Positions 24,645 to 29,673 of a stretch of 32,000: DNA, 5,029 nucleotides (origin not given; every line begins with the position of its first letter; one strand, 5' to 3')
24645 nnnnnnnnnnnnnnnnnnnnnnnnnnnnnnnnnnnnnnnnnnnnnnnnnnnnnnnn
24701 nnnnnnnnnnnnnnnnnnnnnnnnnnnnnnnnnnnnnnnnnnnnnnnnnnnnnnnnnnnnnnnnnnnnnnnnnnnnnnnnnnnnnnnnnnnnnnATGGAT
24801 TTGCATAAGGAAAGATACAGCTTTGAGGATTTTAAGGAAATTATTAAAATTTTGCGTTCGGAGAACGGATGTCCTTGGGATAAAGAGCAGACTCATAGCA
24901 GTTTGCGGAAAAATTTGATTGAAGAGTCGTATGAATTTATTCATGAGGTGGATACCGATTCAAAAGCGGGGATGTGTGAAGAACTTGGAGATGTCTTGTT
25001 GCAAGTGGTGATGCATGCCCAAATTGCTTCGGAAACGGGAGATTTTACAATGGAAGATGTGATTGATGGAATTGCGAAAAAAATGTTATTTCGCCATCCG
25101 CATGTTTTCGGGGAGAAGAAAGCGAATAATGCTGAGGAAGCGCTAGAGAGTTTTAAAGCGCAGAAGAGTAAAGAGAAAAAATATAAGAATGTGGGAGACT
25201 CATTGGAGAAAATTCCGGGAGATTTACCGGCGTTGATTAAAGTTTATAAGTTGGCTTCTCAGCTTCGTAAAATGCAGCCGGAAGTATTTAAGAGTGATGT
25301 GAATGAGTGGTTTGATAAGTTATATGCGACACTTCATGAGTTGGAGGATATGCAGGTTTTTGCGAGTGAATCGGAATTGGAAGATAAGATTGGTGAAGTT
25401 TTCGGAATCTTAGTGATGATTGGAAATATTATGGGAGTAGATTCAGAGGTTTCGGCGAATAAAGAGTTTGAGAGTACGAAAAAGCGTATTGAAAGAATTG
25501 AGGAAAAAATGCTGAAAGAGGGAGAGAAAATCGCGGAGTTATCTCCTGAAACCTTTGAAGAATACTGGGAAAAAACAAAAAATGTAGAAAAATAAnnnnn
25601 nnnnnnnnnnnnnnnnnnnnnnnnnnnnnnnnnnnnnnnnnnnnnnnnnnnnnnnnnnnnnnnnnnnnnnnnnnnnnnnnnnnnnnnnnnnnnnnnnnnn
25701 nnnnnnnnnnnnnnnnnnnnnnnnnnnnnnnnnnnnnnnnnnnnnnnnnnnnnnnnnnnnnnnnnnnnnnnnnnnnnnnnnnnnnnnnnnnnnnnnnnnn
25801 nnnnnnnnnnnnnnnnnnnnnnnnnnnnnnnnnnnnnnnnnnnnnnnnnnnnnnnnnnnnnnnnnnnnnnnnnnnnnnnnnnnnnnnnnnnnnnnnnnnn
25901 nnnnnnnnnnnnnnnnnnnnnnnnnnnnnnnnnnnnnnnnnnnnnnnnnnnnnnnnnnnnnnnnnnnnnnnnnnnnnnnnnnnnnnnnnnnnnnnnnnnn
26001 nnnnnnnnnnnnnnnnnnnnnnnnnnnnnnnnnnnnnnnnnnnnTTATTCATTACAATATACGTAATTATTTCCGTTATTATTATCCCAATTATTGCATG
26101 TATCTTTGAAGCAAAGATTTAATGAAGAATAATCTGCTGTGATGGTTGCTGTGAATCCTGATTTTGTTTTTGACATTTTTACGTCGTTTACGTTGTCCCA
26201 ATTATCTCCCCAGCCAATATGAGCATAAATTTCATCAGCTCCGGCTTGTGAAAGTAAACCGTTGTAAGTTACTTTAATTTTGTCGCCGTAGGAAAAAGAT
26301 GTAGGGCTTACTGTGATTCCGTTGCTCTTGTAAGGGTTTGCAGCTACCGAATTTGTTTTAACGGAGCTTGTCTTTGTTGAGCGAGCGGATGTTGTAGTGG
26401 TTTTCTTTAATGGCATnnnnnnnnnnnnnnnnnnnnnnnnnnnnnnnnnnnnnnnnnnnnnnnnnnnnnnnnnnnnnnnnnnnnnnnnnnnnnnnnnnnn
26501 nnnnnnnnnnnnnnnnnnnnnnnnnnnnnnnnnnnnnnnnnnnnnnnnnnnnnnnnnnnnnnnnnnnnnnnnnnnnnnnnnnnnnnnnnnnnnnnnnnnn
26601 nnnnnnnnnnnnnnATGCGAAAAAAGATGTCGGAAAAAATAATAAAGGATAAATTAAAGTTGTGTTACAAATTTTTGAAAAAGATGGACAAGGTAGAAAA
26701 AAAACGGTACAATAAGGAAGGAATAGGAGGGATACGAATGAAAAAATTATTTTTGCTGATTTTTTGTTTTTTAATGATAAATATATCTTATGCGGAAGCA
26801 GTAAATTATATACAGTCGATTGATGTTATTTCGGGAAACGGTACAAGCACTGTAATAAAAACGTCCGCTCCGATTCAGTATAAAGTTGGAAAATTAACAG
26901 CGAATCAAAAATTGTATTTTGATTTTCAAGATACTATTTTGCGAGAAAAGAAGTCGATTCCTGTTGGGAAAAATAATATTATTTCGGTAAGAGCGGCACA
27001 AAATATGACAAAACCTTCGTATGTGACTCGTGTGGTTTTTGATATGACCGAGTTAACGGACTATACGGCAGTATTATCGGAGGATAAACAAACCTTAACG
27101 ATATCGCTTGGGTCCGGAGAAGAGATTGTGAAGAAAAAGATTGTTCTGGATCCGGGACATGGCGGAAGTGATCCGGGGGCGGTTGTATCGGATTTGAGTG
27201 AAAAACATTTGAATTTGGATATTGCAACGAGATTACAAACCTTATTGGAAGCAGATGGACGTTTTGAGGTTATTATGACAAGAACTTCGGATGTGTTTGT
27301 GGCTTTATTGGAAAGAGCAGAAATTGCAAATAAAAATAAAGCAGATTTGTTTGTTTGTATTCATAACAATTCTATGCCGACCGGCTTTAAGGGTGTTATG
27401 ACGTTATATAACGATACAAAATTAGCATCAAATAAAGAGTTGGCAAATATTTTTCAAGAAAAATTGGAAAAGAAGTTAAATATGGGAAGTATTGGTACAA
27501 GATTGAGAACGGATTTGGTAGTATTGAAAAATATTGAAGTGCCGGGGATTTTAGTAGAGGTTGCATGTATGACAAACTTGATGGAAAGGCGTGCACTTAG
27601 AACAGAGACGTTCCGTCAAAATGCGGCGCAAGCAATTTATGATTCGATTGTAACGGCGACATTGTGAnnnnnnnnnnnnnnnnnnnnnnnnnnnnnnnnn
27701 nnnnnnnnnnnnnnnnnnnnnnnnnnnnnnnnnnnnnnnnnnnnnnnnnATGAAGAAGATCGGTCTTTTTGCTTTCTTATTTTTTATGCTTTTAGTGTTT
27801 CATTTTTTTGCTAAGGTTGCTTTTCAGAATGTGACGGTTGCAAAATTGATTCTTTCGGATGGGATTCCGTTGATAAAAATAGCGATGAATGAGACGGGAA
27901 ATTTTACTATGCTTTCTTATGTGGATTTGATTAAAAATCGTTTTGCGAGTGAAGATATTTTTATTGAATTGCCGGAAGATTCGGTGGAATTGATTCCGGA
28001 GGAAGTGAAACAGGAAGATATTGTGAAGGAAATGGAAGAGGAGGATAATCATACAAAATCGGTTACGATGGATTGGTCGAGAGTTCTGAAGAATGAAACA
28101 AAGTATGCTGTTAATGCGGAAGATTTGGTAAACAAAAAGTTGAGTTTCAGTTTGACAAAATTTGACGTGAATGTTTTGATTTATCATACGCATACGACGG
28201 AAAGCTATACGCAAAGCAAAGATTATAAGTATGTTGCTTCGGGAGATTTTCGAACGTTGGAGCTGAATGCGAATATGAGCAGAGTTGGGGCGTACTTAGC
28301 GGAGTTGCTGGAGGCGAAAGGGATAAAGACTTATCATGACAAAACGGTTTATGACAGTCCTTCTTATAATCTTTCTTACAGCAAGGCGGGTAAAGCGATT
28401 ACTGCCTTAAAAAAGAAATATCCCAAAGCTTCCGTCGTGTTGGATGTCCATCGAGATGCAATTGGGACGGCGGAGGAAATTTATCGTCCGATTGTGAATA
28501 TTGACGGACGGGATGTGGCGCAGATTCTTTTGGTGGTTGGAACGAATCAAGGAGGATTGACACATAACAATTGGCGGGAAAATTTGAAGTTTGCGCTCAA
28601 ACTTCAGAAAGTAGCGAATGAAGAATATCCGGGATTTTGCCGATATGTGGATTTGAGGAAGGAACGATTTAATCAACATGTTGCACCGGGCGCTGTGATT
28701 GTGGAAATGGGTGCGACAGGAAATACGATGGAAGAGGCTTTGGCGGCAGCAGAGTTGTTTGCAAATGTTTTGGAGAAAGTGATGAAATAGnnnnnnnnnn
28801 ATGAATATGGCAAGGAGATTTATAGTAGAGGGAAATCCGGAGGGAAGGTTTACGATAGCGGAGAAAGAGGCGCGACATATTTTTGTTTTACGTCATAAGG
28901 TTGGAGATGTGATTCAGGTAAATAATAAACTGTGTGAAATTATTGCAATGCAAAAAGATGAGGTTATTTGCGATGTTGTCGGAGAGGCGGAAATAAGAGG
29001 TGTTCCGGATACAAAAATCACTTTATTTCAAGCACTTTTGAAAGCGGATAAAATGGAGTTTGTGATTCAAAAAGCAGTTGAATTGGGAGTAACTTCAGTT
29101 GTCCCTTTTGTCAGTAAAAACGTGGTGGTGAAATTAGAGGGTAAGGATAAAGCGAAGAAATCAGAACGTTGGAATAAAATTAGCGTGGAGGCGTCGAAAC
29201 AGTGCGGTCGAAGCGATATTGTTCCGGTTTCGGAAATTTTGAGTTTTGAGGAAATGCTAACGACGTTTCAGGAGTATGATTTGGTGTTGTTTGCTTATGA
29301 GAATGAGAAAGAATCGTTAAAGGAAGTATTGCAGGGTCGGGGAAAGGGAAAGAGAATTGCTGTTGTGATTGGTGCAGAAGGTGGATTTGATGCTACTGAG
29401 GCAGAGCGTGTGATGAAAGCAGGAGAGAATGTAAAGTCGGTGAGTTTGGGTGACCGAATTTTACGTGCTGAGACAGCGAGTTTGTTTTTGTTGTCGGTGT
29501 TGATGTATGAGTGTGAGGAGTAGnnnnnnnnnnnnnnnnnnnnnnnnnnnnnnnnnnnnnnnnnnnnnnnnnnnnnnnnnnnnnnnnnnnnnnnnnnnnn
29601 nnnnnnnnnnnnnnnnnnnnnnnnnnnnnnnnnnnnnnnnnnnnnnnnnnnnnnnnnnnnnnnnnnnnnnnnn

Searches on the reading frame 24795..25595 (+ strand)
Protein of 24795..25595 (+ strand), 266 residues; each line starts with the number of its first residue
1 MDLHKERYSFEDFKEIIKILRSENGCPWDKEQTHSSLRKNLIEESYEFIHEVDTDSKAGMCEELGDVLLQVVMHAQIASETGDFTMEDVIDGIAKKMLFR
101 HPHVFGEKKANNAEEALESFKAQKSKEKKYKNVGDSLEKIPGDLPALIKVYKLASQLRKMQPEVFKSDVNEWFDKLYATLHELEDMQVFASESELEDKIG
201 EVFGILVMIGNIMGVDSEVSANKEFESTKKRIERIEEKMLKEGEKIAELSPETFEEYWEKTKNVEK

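Call 20: search_protein_families(library=pfam, proteins=[window:24795-25595:+])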
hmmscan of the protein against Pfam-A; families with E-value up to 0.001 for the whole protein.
window:24795-25595:+ (266 aa): 1 family
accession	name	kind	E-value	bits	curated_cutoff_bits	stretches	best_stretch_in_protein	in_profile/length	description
PF03819.22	MazG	-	2.6e-27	95.3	22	1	32-105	1-74/74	MazG nucleotide pyrophosphohydrolase domain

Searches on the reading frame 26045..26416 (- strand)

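Call 20: search_protein_families(library=pfam, proteins=[window:26045-26416:-])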
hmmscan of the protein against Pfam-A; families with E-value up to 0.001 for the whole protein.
window:26045-26416:- (123 aa): 2 families
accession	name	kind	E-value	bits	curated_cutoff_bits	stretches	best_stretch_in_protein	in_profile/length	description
PF16760.10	CBM53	-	7e-12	45.9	27.6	1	47-94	1-48/57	Starch/carbohydrate-binding module (family 53)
PF03423.18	CBM_25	-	2.1e-05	25.2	27.3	1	45-120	4-81/106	Carbohydrate binding domain (family 25)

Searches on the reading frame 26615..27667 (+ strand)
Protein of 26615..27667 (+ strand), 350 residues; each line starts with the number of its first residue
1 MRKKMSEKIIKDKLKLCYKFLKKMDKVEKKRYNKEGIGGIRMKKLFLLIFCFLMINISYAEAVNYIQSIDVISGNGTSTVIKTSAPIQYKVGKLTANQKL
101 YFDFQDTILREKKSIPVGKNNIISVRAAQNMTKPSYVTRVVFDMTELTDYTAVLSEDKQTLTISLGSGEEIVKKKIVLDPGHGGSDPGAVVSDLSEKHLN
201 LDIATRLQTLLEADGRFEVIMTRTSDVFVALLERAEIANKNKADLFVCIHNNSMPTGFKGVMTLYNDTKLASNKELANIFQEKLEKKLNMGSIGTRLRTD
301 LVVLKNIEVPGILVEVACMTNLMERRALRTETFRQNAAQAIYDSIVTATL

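Call 20: search_protein_families(library=pfam, proteins=[window:26615-27667:+])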
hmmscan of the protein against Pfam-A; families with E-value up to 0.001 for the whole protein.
window:26615-27667:+ (350 aa): 2 families
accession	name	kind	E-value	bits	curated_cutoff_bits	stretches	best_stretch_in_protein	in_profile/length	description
PF01520.23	Amidase_3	-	1.9e-48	165.2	27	1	176-345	1-172/174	N-acetylmuramoyl-L-alanine amidase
PF11741.13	AMIN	-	1.8e-06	28.4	20.5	1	74-163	8-99/101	AMIN domain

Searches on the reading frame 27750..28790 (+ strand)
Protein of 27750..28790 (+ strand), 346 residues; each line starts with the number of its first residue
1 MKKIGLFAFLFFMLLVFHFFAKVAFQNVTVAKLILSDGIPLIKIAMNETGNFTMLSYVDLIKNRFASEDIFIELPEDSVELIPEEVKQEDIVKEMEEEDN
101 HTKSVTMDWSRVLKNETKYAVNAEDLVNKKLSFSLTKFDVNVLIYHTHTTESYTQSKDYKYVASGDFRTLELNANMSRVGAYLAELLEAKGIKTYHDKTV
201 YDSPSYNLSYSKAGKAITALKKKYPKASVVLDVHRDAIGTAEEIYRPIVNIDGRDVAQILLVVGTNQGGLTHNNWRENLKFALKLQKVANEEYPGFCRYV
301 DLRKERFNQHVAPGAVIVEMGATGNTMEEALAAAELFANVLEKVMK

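Call 20: search_protein_families(library=pfam, proteins=[window:27750-28790:+])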
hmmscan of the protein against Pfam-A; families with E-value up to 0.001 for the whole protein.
window:27750-28790:+ (346 aa): 1 family
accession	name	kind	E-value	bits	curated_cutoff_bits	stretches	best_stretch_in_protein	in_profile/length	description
PF07454.18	SpoIIP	-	3.8e-61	207.4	24.4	1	85-341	33-268/269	Stage II sporulation protein P (SpoIIP)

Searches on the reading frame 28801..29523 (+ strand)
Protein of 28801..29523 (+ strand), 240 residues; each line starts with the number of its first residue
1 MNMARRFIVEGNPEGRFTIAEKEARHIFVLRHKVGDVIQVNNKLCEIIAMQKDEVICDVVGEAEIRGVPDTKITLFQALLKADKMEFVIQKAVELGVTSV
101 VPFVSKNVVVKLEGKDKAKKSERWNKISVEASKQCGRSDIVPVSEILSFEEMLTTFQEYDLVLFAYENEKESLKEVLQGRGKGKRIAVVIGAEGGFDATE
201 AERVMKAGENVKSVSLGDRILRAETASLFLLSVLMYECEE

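Call 20: search_protein_families(library=pfam, proteins=[window:28801-29523:+])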
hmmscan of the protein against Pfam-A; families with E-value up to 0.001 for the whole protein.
window:28801-29523:+ (240 aa): 1 family
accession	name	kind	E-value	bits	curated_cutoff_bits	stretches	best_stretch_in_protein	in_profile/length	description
PF04452.19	Methyltrans_RNA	-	1.7e-50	171.2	23.9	1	71-235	5-165/165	RNA methyltransferase domain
